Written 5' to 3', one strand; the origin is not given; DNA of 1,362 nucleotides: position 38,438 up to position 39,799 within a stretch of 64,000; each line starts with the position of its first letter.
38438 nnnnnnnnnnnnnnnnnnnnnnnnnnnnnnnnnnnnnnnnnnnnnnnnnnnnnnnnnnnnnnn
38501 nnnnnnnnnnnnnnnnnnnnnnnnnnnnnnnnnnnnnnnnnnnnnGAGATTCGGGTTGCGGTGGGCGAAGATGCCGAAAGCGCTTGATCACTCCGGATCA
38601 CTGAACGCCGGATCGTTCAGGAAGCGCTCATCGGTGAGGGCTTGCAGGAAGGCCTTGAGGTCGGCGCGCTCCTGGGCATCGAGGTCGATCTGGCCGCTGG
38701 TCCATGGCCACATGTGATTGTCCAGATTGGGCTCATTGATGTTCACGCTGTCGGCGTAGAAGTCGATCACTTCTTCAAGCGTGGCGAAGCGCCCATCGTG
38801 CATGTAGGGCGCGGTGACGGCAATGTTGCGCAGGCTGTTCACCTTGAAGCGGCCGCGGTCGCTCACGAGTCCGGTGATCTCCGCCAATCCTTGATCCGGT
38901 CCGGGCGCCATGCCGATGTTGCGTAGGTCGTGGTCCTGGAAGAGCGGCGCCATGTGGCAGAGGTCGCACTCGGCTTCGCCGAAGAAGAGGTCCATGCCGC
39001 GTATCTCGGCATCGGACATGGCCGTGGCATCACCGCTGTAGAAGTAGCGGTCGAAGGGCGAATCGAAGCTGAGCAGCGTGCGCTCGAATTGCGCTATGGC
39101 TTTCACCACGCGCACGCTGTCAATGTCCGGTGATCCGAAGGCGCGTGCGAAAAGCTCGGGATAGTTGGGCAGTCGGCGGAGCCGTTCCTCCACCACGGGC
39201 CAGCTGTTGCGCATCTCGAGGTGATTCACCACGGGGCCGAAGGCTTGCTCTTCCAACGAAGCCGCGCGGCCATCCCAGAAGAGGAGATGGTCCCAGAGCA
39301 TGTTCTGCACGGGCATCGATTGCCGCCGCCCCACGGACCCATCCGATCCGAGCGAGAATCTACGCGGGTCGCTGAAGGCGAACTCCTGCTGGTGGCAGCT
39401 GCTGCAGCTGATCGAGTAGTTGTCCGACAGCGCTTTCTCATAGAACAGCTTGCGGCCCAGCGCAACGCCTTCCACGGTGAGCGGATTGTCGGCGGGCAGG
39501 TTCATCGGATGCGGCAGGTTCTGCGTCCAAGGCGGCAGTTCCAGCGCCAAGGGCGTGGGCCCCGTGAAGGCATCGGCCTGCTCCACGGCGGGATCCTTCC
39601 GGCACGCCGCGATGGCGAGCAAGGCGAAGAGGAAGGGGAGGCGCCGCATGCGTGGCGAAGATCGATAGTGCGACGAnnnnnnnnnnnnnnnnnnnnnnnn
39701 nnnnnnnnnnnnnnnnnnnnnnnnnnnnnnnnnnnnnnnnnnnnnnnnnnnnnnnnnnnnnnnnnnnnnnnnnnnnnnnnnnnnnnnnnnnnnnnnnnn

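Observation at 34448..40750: T9SS-secreted cupredoxin, two tandem di-haem cytochrome-c peroxidases and three peptidases clustered around the multihaem cytochrome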

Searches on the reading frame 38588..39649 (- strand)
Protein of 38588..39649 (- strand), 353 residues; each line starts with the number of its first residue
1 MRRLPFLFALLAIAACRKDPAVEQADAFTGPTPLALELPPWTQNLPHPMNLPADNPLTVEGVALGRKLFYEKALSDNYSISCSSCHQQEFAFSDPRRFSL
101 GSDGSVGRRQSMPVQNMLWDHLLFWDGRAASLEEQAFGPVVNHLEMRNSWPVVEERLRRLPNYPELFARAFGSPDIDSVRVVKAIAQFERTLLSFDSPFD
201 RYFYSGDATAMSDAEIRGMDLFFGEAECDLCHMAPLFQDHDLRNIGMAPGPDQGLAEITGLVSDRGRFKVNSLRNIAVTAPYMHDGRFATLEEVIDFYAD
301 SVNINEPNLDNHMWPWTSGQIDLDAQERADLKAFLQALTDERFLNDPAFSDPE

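Call 3: search_protein_families(library=pfam, proteins=[window:38588-39649:-], max_evalue=0.01)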
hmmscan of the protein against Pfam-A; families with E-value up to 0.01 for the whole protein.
window:38588-39649:- (353 aa): 1 family
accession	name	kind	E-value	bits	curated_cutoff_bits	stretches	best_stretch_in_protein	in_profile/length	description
PF03150.19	CCP_MauG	-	1.6e-53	181.8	25.6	1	60-207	2-147/149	Di-haem cytochrome c peroxidase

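Call 4: search_protein_families(library=ncbifam, proteins=[window:38588-39649:-], max_evalue=0.01)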
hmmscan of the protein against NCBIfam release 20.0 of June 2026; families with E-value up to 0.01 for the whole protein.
window:38588-39649:- (353 aa): 5 families
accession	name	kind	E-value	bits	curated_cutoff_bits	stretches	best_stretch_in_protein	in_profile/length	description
TIGR04039.1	MXAN_0977_Heme2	hypoth_equivalog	2e-82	277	362.85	2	52-240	2-198/336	MbnH family di-heme enzyme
TIGR03791.1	TTQ_mauG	equivalog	4e-61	206.8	443.85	1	57-341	1-281/291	tryptophan tryptophylquinone biosynthesis enzyme MauG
TIGR03981.2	SAM_quin_mod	hypoth_equivalog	1.3e-28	100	340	2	174-303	225-363/411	His-Xaa-Ser system-associated MauG-like protein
TIGR04484.1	thiosulf_SoxA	equivalog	0.0008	18.8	110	1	47-89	93-133/212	sulfur oxidation c-type cytochrome SoxA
NF040606.1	CytoC_perox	subfamily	0.0014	17.9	150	0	263-294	425-452/524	di-heme-cytochrome C peroxidase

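Call 8: search_solved_structures(query=window:38588-39649:-, max_evalue=0.00001, show_alignments=0)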
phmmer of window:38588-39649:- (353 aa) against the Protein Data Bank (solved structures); distinct sequences matched with E-value up to 0.00001: 29.
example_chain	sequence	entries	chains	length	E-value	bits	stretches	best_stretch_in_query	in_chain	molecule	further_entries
6e1c_A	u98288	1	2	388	1.8e-61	211.3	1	33-352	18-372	Di-heme enzyme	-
1iqc_A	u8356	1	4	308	1.4e-44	155.7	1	53-298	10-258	di-heme peroxidase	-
3o5c_A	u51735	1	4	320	4.3e-40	141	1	59-300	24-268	Cytochrome c551 peroxidase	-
2c1u_A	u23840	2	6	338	7e-40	140.3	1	50-299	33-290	DI-HAEM CYTOCHROME C PEROXIDASE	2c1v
4aao_A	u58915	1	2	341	3.3e-39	138.1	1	49-298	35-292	CYTOCHROME C551 PEROXIDASE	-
4aal_A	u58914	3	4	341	4.6e-39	137.6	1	49-298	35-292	CYTOCHROME C551 PEROXIDASE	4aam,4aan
9qdt_A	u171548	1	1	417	1e-36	129.9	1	50-295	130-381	Probable cytochrome c peroxidase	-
6qkn_A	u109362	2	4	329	1.3e-36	129.5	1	44-297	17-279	Cytochrome-c peroxidase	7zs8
1nml_A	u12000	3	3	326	1.4e-36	129.5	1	54-297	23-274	di-haem cytochrome c peroxidase | Cytochrome c peroxidase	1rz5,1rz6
6fu3_A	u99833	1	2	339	1.4e-36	129.4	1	44-297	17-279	Protein CcpR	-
1eb7_A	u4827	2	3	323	1.8e-35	125.8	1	53-296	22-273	CYTOCHROME C551 PEROXIDASE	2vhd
3hq6_A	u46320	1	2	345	6.9e-35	123.9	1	47-296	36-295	Cytochrome c551 peroxidase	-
3hq9_A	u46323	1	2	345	9.5e-35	123.4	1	47-296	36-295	Cytochrome c551 peroxidase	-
3hq8_A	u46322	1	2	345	2.5e-34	122.1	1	47-296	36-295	Cytochrome c551 peroxidase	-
3hq7_A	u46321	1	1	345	8.9e-34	120.2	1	47-296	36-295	Cytochrome c551 peroxidase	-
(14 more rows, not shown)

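Call 11: search_solved_structures(query=window:38588-39649:-, max_evalue=1e-30, show_alignments=3)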
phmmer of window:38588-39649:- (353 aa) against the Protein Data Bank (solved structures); distinct sequences matched with E-value up to 1e-30: 16.
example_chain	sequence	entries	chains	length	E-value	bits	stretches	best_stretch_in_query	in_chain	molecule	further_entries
6e1c_A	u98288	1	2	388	1.8e-61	211.3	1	33-352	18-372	Di-heme enzyme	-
1iqc_A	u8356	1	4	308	1.4e-44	155.7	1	53-298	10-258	di-heme peroxidase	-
3o5c_A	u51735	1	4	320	4.3e-40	141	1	59-300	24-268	Cytochrome c551 peroxidase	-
2c1u_A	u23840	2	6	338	7e-40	140.3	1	50-299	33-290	DI-HAEM CYTOCHROME C PEROXIDASE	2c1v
4aao_A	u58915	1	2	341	3.3e-39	138.1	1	49-298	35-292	CYTOCHROME C551 PEROXIDASE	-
4aal_A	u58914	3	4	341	4.6e-39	137.6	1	49-298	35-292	CYTOCHROME C551 PEROXIDASE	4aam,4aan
9qdt_A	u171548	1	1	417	1e-36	129.9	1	50-295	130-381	Probable cytochrome c peroxidase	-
6qkn_A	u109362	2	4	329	1.3e-36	129.5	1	44-297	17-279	Cytochrome-c peroxidase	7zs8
1nml_A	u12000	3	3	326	1.4e-36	129.5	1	54-297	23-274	di-haem cytochrome c peroxidase | Cytochrome c peroxidase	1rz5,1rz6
6fu3_A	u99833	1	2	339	1.4e-36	129.4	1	44-297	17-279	Protein CcpR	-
1eb7_A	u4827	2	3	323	1.8e-35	125.8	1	53-296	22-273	CYTOCHROME C551 PEROXIDASE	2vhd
3hq6_A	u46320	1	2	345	6.9e-35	123.9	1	47-296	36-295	Cytochrome c551 peroxidase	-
3hq9_A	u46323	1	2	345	9.5e-35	123.4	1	47-296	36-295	Cytochrome c551 peroxidase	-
3hq8_A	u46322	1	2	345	2.5e-34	122.1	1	47-296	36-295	Cytochrome c551 peroxidase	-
3hq7_A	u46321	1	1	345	8.9e-34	120.2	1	47-296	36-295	Cytochrome c551 peroxidase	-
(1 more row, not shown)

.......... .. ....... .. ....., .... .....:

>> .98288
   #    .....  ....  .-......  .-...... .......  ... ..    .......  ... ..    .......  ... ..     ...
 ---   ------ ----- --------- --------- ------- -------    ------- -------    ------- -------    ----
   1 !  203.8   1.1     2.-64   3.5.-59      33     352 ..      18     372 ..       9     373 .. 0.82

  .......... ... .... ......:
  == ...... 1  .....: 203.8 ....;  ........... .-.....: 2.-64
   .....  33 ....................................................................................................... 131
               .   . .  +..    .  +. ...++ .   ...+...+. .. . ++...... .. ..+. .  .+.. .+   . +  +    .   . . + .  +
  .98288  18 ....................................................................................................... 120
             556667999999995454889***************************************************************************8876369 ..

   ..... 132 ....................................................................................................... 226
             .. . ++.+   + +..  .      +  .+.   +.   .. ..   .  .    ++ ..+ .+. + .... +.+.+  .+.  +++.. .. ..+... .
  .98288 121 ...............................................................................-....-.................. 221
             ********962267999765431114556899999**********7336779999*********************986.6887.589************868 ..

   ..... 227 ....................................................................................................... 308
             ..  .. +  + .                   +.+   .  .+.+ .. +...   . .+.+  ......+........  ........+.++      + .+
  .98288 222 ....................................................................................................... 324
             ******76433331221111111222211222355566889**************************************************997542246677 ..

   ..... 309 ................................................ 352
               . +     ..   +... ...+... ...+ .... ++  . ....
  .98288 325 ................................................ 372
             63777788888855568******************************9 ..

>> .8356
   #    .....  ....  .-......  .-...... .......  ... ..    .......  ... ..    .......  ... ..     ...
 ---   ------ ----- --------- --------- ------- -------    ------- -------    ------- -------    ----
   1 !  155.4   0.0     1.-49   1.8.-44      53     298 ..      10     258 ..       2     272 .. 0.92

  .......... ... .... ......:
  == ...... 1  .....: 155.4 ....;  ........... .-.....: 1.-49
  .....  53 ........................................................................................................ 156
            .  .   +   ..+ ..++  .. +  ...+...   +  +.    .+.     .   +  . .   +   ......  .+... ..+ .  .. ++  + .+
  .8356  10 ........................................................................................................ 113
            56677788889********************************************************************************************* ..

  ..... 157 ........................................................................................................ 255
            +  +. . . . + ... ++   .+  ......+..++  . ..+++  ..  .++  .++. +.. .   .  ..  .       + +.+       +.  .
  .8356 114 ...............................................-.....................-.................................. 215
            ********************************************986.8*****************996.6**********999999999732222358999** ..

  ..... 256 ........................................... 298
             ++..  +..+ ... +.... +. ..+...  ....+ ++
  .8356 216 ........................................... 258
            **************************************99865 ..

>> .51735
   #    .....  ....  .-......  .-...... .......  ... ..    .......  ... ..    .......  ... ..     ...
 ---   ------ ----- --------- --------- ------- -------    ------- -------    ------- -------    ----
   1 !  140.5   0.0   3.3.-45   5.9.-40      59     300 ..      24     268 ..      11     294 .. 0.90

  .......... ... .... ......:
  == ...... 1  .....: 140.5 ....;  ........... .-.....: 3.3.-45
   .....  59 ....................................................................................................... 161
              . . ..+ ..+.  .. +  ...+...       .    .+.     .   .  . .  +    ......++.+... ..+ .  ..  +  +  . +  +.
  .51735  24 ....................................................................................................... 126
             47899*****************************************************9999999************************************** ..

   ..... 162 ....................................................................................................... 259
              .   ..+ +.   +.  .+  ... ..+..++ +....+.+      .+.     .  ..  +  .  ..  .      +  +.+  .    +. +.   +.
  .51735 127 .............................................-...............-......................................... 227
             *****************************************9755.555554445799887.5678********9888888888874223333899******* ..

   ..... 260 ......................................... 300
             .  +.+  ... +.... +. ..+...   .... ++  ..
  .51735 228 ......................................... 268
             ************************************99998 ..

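Call 48: find_homologous_proteins(query=window:38588-39649:-, max_evalue=1e-20)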
Query window:38588-39649:- (353 aa): 7948 proteins with E <= 1e-20 among 8000 candidates; the best 120 are listed.
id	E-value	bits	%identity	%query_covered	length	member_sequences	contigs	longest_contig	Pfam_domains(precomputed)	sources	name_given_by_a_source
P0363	1.3e-225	766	92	100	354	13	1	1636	PF03150.20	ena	-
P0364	1.4e-207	707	84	100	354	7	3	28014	PF03150.20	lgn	-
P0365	9.7e-196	668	81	96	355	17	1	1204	PF03150.20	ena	-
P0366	8.8e-195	665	81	95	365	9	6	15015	PF03150.20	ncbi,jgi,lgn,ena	jgi:cytochrome c peroxidase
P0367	1.9e-192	657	80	96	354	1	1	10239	PF03150.20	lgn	-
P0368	1.5e-186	638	78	96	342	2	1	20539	PF03150.20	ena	-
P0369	1.2e-182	625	76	95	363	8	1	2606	PF03150.20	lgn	-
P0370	3.1e-182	623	77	96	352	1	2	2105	PF03150.20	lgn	-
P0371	2.0e-158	545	66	100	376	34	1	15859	PF03150.20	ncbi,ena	-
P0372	4.9e-158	544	69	98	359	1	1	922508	PF03150.20,PF13442.12,PF00034.27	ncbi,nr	ncbi:MAG: c-type cytochrome [Flavobacteriales bacterium]|nr:c-type cytochrome [Flavobacteriales bact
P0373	3.5e-157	541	68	98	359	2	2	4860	PF03150.20,PF00034.27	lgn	-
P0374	1.5e-156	539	68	96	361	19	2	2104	PF03150.20,PF00034.27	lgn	-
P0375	3.9e-156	538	66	100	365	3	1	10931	PF03150.20,PF00034.27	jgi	jgi:cytochrome c peroxidase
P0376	1.7e-155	536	65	99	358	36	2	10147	PF03150.20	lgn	-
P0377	3.3e-154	531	66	97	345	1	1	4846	PF03150.20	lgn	-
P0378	4.2e-153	528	66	96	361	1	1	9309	PF03150.20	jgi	jgi:cytochrome c peroxidase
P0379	1.4e-152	526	67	97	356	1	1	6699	PF03150.20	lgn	-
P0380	2.2e-151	522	66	96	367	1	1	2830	PF03150.20,PF00034.27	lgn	-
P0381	3.1e-151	522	65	97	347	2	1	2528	PF03150.20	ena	-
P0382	4.7e-151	521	65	97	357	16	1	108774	PF03150.20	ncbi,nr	ncbi:MAG: cytochrome-c peroxidase [Flavobacteriales bacterium]|nr:cytochrome-c peroxidase [Flavobact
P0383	1.5e-150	519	65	98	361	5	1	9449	PF03150.20,PF00034.27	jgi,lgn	jgi:cytochrome c peroxidase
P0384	1.8e-150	519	68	92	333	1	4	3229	PF03150.20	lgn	-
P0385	4.4e-150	518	64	99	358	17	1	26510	PF03150.20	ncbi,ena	-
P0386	4.7e-150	518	63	100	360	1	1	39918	PF03150.20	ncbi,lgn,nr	ncbi:MAG: cytochrome-c peroxidase [Flavobacteriales bacterium]|nr:cytochrome-c peroxidase [Flavobact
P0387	1.3e-149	516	64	98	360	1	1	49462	PF03150.20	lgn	-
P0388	1.3e-149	516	64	100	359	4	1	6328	PF03150.20,PF00034.27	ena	-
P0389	4.0e-149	515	64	98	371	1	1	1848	PF03150.20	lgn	-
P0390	5.6e-149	514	64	99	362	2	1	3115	PF03150.20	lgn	-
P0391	1.5e-148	513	65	97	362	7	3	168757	PF03150.20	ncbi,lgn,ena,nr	ncbi:MAG: cytochrome-c peroxidase [Flavobacteriales bacterium]|nr:cytochrome-c peroxidase [Flavobact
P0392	4.3e-148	511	64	97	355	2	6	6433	PF03150.20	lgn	-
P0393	5.1e-148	511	65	99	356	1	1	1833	PF03150.20,PF00034.27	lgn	-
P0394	5.2e-148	511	64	96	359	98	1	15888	PF03150.20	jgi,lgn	jgi:cytochrome c peroxidase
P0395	9.8e-148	510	63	98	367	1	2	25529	PF03150.20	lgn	-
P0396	7.3e-147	507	64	97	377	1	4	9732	PF03150.20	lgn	-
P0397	1.6e-145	503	66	96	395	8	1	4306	PF03150.20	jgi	jgi:cytochrome c peroxidase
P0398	1.9e-145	502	64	97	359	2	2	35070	PF03150.20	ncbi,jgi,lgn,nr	ncbi:MAG: cytochrome c peroxidase [Flavobacteriales bacterium]|jgi:cytochrome c peroxidase|nr:cytoch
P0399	3.6e-145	502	64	99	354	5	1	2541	PF03150.20,PF00034.27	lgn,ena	-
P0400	1.2e-144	500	65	96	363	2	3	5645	PF03150.20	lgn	-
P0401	1.6e-143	496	62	99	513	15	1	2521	PF03150.20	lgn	-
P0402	2.1e-143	496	63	96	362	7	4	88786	PF03150.20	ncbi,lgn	-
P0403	1.6e-142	493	63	97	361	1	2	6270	PF03150.20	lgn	-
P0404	2.2e-142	492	61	100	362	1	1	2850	PF03150.20,PF00034.27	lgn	-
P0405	3.1e-142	492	62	97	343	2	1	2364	PF03150.20,PF00034.27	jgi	jgi:cytochrome c peroxidase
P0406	4.9e-142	491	61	99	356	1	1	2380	PF03150.20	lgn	-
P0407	9.1e-142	490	67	92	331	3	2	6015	PF06537.17,PF03150.20,PF00034.27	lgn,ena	-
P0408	2.1e-141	489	62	97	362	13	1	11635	PF03150.20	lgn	-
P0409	3.2e-141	489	63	97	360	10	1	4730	PF03150.20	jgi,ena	-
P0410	4.0e-141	488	62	98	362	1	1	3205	PF03150.20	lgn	-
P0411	5.6e-141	488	63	99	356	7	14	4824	PF03150.20,PF00034.27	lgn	-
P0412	2.7e-140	485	60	99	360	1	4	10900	PF03150.20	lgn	-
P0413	3.5e-140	485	63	96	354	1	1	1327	PF03150.20,PF00034.27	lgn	-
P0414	4.3e-140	485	62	96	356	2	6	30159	PF03150.20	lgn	-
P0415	4.8e-140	485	61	96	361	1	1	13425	PF03150.20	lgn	-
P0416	6.8e-140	484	63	97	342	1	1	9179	PF03150.20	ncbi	-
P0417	2.0e-139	483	60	98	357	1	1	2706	PF03150.20,PF00034.27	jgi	jgi:cytochrome c peroxidase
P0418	9.9e-139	480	60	99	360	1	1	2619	PF03150.20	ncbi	-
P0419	2.1e-138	479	65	91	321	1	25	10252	PF03150.20,PF00034.27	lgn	-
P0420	4.2e-138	478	61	97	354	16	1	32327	PF03150.20,PF00034.27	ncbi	-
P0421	5.9e-138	478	64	92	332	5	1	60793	PF03150.20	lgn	-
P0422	1.3e-137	477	61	100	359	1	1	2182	PF03150.20,PF00034.27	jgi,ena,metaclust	metaclust:\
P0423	2.8e-137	476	61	96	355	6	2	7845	PF03150.20,PF00034.27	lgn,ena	-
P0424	9.2e-137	474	64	96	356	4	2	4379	PF03150.20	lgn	-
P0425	1.8e-136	473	60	100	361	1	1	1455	PF03150.20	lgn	-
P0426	7.2e-136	471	60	98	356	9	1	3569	PF03150.20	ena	-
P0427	3.7e-135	469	60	99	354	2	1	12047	PF03150.20,PF00034.27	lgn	-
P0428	4.4e-135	468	60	100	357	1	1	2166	PF03150.20,PF00034.27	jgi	-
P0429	4.7e-135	468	61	96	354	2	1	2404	PF03150.20,PF00034.27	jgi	jgi:cytochrome c peroxidase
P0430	6.7e-135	468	60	98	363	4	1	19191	PF03150.20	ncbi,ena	ncbi:MAG: cytochrome c peroxidase [Flavobacteriales bacterium]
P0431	9.3e-135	467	62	98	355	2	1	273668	PF03150.20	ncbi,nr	ncbi:MAG: cytochrome-c peroxidase [Flavobacteriales bacterium]|nr:cytochrome-c peroxidase [Flavobact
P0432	1.3e-134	467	59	98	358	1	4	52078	PF03150.20,PF00034.27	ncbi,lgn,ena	-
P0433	1.3e-134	467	60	97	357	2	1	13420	PF03150.20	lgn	-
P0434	1.4e-134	467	61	98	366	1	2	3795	PF03150.20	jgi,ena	-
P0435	4.4e-134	465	58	98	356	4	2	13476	PF03150.20,PF00034.27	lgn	-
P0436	8.6e-134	464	61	97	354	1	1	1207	PF03150.20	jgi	-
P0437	1.1e-133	464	60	96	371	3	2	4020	PF03150.20,PF00034.27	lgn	-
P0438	3.1e-133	462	60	98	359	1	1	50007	PF03150.20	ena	-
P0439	3.3e-133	462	61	97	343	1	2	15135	PF03150.20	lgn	-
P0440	3.6e-133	462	58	98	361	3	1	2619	PF03150.20,PF00034.27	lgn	-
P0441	3.9e-133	462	61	97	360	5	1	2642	PF03150.20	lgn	-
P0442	4.9e-133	462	59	100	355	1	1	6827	PF03150.20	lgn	-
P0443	7.1e-133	461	60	99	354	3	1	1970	PF03150.20,PF00034.27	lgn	-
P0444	1.3e-132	460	60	98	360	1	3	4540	PF03150.20,PF00034.27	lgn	-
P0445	2.2e-132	459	60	99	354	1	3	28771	PF03150.20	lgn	-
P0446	3.0e-132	459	60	96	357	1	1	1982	PF03150.20,PF00034.27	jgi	jgi:cytochrome c peroxidase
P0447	7.7e-131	454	59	97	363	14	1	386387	PF03150.20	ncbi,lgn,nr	ncbi:MAG: cytochrome-c peroxidase [Flavobacteriales bacterium]|nr:cytochrome-c peroxidase [Flavobact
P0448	9.0e-131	454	58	99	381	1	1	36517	PF03150.20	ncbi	-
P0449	2.0e-130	453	59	98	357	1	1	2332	PF03150.20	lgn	-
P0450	2.3e-130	453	58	99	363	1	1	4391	PF03150.20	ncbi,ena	-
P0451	4.5e-130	452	59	98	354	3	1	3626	PF03150.20,PF00034.27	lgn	-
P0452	7.0e-130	451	59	98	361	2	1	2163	PF03150.20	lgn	-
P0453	7.6e-130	451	59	97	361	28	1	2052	PF06537.17,PF03150.20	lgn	-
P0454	9.5e-130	451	60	96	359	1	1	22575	PF03150.20,PF00034.27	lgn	-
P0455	1.0e-129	451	57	99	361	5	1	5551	PF03150.20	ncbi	-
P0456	1.0e-129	451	58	97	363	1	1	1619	PF03150.20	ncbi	-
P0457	1.3e-129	450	59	95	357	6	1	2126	PF03150.20,PF00034.27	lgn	-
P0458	4.7e-129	449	58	97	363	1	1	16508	PF03150.20,PF00034.27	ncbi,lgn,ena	ncbi:MAG: cytochrome c peroxidase [Flavobacteriales bacterium]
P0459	5.6e-129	448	59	97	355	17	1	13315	PF03150.20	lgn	-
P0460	9.1e-129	448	58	99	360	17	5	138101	PF03150.20,PF00034.27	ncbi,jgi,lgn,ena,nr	ncbi:MAG: c-type cytochrome [Flavobacteriales bacterium]|jgi:cytochrome c peroxidase|nr:c-type cytoc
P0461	1.7e-128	447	60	100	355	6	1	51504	PF03150.20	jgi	jgi:cytochrome c peroxidase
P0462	1.8e-128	447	59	97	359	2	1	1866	PF03150.20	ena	-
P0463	1.9e-128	447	59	99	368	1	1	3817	PF03150.20,PF00034.27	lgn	-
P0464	2.5e-128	446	58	99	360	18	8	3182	PF03150.20,PF00034.27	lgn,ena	-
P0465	4.4e-128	445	58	99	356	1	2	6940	PF03150.20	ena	-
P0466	1.9e-127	443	58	99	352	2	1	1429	PF03150.20,PF00034.27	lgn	-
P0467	5.2e-127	442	57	99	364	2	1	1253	PF03150.20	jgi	jgi:cytochrome c peroxidase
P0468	5.2e-127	442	58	96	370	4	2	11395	PF03150.20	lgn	-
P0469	6.5e-127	441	58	99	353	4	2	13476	PF03150.20,PF00034.27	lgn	-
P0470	8.1e-127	441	56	98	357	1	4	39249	PF03150.20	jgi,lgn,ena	-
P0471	8.6e-127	441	57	99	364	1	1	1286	PF03150.20,PF00034.27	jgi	jgi:cytochrome c peroxidase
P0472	1.4e-126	440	58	96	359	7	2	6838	PF03150.20,PF00034.27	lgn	-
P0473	2.1e-126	440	63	87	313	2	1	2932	PF03150.20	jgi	-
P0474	2.9e-126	439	56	99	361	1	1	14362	PF03150.20,PF00034.27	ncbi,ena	-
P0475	8.5e-126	438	57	97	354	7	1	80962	PF03150.20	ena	-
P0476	1.3e-125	437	58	100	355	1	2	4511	PF03150.20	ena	-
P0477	2.2e-125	436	56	99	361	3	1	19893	PF03150.20,PF00034.27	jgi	-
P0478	4.0e-125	436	57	98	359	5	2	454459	PF03150.20,PF00034.27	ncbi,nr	ncbi:MAG: c-type cytochrome [Flavobacteriales bacterium]|nr:c-type cytochrome [Flavobacteriales bact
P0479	7.3e-125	435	58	96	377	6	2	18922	PF03150.20,PF00034.27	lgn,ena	-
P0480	9.9e-125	434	59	98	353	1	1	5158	PF03150.20,PF00034.27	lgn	-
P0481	1.4e-124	434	55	100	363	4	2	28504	PF03150.20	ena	-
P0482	2.3e-124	433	58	100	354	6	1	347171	PF03150.20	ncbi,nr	ncbi:MAG: cytochrome-c peroxidase [Flavobacteriales bacterium]|nr:cytochrome-c peroxidase [Flavobact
